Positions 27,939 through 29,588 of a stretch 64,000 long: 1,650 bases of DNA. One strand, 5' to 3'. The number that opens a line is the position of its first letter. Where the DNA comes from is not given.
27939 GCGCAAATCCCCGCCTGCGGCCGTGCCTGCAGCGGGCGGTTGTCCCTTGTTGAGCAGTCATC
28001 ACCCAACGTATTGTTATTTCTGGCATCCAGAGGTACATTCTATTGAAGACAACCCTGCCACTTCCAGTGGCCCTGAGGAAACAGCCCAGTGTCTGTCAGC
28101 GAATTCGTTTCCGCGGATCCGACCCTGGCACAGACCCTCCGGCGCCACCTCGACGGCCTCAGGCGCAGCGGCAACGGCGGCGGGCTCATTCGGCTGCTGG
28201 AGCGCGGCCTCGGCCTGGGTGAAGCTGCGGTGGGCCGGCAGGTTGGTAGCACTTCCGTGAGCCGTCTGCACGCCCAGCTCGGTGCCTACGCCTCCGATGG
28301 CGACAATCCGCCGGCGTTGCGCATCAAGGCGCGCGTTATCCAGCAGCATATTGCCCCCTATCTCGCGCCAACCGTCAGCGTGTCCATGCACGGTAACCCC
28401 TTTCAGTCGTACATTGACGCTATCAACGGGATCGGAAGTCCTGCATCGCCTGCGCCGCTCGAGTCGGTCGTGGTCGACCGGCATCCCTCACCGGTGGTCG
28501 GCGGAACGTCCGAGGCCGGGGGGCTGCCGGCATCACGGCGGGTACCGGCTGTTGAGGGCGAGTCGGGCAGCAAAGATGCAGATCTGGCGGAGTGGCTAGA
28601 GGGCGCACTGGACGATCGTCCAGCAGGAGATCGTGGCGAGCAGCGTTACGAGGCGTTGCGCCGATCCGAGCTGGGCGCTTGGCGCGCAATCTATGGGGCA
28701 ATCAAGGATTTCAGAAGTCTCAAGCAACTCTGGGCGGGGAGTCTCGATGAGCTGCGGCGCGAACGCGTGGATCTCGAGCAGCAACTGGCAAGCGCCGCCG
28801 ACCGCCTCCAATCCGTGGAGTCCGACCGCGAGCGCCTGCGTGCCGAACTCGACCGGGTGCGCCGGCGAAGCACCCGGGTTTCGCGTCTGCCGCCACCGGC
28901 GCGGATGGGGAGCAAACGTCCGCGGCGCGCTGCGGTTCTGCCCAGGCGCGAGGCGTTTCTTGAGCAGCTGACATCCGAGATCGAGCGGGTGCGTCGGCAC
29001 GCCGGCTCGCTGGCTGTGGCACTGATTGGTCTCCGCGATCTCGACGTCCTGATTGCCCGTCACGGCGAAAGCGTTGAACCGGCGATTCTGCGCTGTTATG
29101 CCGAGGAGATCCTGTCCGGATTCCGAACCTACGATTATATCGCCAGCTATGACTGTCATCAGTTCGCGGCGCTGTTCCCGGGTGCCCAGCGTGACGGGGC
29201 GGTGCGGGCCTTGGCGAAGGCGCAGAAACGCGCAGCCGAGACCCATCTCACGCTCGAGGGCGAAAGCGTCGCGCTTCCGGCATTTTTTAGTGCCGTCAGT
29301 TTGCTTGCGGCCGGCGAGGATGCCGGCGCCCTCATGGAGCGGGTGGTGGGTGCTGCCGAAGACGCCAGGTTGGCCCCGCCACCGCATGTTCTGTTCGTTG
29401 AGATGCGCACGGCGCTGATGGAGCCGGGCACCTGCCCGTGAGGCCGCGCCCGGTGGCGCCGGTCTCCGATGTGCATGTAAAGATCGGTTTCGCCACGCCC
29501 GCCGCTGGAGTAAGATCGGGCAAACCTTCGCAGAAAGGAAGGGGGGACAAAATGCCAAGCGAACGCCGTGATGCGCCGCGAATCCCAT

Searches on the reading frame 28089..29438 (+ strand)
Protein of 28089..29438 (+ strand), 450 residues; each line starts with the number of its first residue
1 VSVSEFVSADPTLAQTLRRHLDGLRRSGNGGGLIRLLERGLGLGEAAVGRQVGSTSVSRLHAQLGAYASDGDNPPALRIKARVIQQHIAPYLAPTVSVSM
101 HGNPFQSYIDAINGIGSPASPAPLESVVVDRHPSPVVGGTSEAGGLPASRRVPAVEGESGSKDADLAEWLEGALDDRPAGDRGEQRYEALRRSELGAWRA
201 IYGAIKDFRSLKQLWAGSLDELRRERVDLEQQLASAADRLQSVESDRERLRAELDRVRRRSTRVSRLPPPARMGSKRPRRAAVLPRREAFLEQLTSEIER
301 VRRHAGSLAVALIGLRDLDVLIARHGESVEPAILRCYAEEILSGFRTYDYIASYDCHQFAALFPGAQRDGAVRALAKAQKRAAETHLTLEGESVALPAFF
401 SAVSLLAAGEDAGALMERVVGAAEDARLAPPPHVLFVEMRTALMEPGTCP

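Call 37: search_protein_families(library=pfam, proteins=[window:28089-29438:+], max_evalue=0.00001)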
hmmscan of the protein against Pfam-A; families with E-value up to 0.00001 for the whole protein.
window:28089-29438:+ (450 aa): 1 family
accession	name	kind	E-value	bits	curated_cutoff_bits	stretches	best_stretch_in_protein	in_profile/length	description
PF00990.26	GGDEF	-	4.5e-09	36.7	23.8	1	284-418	9-146/161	Diguanylate cyclase, GGDEF domain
